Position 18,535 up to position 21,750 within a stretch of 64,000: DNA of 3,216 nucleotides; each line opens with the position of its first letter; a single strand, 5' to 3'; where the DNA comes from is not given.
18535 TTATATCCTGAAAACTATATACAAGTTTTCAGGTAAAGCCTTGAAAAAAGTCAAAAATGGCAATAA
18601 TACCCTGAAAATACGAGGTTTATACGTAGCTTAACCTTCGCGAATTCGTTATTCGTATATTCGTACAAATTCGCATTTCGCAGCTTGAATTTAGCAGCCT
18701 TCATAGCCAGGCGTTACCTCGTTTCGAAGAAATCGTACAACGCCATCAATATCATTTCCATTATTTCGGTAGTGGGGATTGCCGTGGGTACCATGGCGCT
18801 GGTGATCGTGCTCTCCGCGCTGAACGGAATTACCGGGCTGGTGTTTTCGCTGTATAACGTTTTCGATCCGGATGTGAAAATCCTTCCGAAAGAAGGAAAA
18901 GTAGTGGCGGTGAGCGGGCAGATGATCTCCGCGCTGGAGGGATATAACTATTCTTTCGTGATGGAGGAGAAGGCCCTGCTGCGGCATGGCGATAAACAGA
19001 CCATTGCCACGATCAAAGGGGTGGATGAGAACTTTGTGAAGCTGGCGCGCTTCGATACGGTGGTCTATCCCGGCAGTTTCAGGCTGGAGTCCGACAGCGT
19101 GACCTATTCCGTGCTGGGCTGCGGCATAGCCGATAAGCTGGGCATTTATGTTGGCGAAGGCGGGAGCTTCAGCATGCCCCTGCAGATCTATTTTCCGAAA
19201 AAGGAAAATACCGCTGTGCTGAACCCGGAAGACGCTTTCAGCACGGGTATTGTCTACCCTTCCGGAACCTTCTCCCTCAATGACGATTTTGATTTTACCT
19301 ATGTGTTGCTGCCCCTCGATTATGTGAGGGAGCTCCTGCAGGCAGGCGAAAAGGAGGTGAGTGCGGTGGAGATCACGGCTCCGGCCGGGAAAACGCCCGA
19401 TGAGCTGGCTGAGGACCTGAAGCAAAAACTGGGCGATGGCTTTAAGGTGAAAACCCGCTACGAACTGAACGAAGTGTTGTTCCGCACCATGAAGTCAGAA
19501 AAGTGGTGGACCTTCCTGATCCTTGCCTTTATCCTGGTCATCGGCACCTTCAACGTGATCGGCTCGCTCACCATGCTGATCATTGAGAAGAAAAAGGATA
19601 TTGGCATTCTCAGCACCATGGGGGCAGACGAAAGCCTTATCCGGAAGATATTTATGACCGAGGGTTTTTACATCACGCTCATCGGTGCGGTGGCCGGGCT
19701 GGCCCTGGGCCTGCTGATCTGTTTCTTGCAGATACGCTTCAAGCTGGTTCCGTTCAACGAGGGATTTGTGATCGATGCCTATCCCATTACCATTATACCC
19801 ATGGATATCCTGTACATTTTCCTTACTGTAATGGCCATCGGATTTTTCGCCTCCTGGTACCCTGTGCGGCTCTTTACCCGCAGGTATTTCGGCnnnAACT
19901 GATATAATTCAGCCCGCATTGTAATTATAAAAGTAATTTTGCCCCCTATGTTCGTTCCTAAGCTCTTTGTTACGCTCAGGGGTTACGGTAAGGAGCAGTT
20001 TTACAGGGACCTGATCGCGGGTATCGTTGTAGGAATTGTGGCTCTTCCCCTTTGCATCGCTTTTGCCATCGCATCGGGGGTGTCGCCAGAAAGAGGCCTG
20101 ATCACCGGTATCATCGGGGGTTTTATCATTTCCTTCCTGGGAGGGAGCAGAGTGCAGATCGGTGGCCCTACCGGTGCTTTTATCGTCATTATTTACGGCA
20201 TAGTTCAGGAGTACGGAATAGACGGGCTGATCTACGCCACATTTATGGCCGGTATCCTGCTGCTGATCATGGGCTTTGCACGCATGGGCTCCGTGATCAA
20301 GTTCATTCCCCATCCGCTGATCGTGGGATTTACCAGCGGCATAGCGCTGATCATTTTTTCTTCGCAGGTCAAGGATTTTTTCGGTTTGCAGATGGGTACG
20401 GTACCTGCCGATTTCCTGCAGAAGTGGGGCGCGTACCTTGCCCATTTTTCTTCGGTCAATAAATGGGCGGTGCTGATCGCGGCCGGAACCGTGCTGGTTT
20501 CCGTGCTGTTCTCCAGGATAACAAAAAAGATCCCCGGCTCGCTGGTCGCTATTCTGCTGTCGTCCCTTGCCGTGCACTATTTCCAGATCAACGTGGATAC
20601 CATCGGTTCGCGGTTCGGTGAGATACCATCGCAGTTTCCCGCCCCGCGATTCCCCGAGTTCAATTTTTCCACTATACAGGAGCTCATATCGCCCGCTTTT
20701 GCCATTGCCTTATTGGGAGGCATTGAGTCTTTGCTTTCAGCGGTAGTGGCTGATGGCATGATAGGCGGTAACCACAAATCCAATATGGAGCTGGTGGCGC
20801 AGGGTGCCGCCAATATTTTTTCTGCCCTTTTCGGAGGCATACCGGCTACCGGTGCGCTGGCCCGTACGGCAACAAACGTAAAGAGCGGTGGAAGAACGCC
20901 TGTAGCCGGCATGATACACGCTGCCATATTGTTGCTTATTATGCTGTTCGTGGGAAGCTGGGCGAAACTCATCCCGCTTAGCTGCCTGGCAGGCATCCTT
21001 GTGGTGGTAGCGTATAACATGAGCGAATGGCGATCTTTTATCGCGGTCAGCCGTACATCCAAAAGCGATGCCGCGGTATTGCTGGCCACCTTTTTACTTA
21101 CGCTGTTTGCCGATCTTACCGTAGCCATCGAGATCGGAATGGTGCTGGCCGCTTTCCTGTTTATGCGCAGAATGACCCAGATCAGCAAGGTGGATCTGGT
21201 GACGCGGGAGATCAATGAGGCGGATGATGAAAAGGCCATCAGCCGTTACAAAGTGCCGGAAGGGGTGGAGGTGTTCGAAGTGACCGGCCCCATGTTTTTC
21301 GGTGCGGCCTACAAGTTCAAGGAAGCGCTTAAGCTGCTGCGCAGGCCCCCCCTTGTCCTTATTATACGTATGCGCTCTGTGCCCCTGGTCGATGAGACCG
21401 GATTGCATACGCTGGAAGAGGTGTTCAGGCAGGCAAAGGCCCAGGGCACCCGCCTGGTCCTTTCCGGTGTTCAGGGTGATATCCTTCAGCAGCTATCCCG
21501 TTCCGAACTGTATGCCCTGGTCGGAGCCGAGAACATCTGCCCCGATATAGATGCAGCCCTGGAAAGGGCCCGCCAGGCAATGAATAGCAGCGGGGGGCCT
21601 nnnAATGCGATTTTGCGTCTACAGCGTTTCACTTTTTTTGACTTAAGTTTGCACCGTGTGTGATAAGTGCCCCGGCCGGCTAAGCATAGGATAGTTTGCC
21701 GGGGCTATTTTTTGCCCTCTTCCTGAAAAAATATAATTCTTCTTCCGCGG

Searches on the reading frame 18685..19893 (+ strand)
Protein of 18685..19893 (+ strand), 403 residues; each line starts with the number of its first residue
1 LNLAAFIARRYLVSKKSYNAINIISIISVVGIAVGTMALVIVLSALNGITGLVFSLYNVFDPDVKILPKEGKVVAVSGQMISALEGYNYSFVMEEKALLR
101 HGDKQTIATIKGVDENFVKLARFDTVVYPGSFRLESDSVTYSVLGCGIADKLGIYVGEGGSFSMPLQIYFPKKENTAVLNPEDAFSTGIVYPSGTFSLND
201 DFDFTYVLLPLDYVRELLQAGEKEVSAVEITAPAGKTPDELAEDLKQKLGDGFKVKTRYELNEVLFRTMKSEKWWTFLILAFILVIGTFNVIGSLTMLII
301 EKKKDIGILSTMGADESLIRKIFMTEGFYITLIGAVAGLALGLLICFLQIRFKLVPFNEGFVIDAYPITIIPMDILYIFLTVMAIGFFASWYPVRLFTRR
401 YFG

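Call 55: search_protein_families(library=pfam, proteins=[window:18685-19893:+], max_evalue=0.00001)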
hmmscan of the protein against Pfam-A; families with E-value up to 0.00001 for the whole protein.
window:18685-19893:+ (403 aa): 2 families
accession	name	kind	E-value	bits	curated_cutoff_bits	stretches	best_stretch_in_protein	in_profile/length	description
PF02687.27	FtsX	-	1e-15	58.3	25.5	1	278-399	2-117/120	FtsX-like permease C-terminal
PF12704.14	MacB_PCD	-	1.4e-07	32.5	27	1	25-247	1-206/207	MacB-like periplasmic core domain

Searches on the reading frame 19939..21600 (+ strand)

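Call 55: search_protein_families(library=pfam, proteins=[window:19939-21600:+], max_evalue=0.00001)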
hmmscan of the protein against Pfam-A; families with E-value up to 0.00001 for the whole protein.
window:19939-21600:+ (554 aa): 2 families
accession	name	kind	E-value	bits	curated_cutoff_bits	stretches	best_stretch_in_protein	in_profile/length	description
PF00916.26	Sulfate_transp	-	2.4e-88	296.9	23.2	1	21-384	1-380/380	Sulfate permease family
PF01740.26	STAS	-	6.3e-16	58.5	22.6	1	438-540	5-106/106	STAS domain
